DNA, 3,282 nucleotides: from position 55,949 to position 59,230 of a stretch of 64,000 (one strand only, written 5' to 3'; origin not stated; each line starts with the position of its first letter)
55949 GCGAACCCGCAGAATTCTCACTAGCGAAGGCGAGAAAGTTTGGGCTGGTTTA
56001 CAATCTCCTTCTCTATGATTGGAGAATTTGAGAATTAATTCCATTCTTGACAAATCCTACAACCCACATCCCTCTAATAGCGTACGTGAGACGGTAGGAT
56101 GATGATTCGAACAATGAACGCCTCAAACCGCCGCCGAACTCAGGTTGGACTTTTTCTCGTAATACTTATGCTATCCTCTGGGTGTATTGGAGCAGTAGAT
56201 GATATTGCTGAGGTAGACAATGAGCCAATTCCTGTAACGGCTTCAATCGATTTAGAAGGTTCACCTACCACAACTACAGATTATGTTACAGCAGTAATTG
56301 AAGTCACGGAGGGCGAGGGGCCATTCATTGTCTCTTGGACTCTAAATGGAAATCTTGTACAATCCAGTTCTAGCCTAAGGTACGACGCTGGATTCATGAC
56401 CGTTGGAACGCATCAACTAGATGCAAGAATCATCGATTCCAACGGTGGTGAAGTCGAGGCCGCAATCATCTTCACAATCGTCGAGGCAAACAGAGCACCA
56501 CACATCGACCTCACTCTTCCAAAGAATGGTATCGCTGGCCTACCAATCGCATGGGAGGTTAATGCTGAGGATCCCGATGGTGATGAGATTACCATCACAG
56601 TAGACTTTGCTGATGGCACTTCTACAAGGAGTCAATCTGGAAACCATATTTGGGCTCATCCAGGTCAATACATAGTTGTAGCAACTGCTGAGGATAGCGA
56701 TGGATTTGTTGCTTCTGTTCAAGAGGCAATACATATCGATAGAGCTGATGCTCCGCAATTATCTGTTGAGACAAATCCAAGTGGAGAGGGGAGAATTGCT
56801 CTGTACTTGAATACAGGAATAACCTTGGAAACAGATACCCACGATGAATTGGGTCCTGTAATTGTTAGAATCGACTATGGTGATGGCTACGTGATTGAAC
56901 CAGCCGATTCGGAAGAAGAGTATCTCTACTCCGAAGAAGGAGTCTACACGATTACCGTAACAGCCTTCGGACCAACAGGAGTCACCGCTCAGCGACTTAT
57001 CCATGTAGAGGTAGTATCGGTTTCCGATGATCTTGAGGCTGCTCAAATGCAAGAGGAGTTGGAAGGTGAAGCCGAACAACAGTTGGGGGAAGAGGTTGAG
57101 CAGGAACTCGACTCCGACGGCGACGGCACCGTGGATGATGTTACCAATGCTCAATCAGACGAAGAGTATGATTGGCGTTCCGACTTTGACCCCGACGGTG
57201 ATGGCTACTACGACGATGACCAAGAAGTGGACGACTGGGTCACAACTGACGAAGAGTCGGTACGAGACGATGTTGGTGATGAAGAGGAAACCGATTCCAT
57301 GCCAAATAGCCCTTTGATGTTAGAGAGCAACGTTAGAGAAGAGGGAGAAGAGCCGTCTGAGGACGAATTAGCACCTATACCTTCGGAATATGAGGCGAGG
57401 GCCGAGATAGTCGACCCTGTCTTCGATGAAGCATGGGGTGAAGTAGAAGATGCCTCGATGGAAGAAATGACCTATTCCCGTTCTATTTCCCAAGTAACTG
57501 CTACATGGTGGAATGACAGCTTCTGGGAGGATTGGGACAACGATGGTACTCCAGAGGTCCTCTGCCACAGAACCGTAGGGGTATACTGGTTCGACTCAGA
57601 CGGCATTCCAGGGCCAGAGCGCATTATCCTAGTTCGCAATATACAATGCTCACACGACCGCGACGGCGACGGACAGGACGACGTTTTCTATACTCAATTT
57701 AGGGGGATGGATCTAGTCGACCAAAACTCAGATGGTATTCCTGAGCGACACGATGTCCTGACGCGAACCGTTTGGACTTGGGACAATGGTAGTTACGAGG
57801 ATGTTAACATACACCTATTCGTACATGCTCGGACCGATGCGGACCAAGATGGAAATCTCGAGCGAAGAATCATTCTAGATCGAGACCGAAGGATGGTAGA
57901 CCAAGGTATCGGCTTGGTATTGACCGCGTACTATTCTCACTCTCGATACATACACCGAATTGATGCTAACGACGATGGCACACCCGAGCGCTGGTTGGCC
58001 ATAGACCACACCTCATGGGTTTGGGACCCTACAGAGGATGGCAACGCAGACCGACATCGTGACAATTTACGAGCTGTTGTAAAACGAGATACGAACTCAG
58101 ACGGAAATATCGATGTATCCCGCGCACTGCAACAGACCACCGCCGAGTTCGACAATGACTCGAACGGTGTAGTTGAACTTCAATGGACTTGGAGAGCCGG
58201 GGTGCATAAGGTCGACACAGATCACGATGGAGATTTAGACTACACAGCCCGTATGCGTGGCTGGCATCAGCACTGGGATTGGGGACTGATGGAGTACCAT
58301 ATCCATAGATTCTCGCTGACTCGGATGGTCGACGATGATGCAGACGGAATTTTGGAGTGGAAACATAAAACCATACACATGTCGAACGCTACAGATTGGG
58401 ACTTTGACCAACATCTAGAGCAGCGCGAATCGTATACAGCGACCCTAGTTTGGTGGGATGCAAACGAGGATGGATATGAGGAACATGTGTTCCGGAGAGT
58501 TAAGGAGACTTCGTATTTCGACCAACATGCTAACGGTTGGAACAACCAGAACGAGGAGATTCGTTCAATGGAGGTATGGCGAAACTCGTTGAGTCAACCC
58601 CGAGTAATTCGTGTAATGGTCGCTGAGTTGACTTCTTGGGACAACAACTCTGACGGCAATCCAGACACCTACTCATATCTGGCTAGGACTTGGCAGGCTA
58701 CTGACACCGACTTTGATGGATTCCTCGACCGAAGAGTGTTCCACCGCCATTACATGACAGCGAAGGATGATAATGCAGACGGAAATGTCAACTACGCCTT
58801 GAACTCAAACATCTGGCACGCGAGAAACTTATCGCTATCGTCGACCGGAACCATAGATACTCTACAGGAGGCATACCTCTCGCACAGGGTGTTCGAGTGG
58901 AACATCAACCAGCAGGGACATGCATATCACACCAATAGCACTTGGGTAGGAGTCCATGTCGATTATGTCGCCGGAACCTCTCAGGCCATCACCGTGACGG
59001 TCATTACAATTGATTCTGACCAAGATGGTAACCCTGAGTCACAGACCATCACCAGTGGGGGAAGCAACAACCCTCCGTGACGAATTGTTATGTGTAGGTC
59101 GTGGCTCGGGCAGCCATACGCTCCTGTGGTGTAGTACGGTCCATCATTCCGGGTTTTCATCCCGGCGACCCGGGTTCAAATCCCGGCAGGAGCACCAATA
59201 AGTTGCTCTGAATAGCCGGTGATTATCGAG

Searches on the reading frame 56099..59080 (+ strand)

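Call 75: search_protein_families(library=pfam, proteins=[window:56099-59080:+], max_evalue=0.01)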
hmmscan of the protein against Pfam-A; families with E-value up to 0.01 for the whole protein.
window:56099-59080:+ (993 aa): 2 families
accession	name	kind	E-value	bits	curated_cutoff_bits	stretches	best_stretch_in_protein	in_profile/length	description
PF18911.6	PKD_4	-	1e-15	58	27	1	131-208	1-79/85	PKD domain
PF00801.26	PKD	-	9.9e-12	45.1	23.5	1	152-204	19-72/80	PKD domain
